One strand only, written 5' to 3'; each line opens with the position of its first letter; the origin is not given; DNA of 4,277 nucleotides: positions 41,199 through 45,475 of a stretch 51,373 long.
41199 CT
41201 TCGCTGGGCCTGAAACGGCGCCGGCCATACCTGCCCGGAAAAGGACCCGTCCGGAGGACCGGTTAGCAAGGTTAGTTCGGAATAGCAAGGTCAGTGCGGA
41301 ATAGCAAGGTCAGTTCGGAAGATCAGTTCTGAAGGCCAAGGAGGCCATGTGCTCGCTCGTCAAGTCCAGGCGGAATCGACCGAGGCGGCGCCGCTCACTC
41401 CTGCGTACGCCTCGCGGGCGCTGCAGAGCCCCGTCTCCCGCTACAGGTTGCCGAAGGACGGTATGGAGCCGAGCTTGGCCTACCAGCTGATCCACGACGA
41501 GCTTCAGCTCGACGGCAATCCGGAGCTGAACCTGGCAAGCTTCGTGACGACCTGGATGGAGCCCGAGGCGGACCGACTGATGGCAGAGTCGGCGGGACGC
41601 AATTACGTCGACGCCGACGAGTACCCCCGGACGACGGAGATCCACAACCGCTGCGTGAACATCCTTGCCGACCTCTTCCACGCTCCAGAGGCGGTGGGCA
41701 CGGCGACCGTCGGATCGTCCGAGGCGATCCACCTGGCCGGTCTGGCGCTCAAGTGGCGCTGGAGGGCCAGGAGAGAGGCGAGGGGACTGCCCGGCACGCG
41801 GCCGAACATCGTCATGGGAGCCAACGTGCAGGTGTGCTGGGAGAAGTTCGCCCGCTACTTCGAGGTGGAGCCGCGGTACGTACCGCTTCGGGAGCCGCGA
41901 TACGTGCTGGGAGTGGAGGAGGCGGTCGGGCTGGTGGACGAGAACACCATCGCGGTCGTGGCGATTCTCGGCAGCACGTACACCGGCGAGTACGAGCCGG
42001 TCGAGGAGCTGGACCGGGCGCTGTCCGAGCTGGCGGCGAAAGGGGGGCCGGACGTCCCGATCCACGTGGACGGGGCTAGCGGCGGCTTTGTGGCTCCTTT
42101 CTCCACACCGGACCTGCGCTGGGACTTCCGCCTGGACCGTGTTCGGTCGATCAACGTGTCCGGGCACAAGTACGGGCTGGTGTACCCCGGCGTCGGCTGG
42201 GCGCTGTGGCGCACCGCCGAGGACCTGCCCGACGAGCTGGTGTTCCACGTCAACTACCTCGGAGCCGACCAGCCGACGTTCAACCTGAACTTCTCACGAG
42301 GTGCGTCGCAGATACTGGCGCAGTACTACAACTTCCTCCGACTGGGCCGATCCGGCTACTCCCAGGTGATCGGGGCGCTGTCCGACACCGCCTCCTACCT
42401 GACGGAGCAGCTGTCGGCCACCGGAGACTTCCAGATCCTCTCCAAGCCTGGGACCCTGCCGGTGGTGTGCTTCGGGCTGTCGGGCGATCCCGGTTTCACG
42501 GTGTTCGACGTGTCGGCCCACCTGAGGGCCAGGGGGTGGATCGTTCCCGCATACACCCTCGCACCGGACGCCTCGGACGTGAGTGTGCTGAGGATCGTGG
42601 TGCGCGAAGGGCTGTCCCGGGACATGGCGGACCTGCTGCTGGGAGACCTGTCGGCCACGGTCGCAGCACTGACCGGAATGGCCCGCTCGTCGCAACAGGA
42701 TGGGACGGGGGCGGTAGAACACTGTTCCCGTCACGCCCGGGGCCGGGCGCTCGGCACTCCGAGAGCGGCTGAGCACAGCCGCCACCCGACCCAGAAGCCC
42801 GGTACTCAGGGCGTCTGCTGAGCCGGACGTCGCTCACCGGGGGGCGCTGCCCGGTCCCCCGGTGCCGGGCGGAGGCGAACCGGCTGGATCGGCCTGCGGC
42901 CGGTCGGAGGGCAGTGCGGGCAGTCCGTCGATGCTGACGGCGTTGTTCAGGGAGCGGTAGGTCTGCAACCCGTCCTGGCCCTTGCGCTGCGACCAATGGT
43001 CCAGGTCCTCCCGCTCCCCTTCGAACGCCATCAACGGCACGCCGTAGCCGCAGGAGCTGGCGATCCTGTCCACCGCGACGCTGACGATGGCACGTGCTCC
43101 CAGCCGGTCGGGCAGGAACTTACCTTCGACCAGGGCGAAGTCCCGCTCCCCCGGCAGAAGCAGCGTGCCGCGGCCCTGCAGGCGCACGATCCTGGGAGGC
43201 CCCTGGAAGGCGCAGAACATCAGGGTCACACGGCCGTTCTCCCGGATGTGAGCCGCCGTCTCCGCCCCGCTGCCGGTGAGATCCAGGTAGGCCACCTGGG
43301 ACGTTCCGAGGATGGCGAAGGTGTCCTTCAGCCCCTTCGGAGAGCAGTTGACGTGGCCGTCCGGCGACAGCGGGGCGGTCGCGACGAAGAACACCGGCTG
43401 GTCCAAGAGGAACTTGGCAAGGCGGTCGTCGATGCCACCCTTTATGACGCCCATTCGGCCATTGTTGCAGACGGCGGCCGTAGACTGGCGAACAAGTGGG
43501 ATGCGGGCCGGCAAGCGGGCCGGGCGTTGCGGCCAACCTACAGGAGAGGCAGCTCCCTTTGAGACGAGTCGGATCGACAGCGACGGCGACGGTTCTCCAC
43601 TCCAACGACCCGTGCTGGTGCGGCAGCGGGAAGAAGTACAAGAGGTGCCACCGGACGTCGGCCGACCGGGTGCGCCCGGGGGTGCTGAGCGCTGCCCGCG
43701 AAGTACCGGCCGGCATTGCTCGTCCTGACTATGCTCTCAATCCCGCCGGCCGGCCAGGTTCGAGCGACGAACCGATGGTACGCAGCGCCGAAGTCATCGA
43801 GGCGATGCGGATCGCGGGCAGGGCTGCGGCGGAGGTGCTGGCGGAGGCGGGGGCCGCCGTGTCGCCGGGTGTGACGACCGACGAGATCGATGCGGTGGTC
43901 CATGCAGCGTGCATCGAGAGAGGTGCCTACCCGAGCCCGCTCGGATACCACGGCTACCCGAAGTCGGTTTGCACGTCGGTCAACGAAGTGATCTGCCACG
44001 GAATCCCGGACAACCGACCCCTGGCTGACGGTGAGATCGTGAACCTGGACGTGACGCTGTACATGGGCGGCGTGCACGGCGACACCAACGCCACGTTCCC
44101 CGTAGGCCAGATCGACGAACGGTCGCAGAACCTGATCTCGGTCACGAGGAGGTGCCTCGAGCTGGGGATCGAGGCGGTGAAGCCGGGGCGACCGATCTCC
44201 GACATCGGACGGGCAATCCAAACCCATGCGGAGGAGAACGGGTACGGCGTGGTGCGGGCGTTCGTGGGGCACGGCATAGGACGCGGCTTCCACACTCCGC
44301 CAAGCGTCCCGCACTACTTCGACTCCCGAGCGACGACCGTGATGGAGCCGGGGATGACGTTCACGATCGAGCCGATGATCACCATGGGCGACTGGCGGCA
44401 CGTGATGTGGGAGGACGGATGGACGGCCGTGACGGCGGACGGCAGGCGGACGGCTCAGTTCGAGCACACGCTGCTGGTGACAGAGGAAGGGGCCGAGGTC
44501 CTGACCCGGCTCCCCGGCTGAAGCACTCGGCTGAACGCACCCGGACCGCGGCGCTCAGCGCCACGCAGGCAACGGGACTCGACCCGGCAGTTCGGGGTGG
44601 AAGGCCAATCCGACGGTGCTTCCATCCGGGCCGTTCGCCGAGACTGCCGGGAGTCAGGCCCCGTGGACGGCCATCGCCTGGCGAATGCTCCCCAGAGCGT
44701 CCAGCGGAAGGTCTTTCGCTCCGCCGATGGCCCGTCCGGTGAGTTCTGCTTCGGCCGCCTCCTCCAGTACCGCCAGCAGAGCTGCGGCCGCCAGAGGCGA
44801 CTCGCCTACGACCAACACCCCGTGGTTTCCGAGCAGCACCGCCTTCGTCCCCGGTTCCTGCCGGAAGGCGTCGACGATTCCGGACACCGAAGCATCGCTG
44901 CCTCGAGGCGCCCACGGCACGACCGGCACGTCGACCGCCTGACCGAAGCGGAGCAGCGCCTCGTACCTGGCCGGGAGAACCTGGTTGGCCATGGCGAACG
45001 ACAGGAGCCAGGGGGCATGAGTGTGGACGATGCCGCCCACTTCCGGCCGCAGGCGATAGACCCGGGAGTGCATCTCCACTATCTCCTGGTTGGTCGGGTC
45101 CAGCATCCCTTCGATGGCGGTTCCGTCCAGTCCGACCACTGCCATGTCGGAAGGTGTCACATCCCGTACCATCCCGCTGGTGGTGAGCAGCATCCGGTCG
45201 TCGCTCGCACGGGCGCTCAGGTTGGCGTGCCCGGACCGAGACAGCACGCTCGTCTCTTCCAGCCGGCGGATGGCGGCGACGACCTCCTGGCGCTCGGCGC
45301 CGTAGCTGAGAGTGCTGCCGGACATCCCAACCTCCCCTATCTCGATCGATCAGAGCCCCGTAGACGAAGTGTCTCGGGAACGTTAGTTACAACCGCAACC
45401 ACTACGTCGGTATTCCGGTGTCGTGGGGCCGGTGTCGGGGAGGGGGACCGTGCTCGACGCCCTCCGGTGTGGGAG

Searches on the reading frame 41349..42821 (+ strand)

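Call 80: search_protein_families(library=pfam, max_evalue=0.0001, proteins=[window:41349-42821:+])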
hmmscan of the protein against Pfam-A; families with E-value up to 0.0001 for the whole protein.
window:41349-42821:+ (490 aa): 1 family
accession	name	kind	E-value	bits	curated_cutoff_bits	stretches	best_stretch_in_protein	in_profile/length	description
PF00282.25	Pyridoxal_deC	-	1.2e-75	255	27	1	44-377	11-374/375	Pyridoxal-dependent decarboxylase conserved domain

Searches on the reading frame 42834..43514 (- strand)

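Call 80: search_protein_families(library=pfam, max_evalue=0.0001, proteins=[window:42834-43514:-])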
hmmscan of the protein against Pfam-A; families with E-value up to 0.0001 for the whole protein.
window:42834-43514:- (226 aa): 1 family
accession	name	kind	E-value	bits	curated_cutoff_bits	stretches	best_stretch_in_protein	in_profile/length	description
PF01243.27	PNPOx_N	-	3.2e-11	44.1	28.1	1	29-152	2-117/120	Pyridoxamine 5'-phosphate oxidase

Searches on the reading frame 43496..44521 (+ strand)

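Call 80: search_protein_families(library=pfam, max_evalue=0.0001, proteins=[window:43496-44521:+])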
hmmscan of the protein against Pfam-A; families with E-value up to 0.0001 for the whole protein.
window:43496-44521:+ (341 aa): 2 families
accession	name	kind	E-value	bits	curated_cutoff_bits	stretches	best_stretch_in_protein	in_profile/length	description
PF00557.29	Peptidase_M24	-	1.5e-55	188.6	23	1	102-330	1-208/208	Metallopeptidase family M24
PF02810.21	SEC-C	-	1.5e-09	38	20.4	1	37-52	2-17/19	SEC-C motif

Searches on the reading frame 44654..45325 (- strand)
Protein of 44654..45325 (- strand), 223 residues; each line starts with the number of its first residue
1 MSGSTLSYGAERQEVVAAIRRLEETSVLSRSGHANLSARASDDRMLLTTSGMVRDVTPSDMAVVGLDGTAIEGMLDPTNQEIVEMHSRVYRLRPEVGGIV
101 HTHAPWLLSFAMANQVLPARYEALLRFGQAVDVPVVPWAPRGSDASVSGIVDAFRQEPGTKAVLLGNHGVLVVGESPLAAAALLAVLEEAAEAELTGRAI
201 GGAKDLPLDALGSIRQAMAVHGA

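Call 80: search_protein_families(library=pfam, max_evalue=0.0001, proteins=[window:44654-45325:-])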
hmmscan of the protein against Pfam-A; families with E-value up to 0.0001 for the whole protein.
window:44654-45325:- (223 aa): 1 family
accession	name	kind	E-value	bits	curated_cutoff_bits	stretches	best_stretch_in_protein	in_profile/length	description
PF00596.27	Aldolase_II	-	6e-36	124.5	22.2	1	13-194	1-182/183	Class II Aldolase and Adducin N-terminal domain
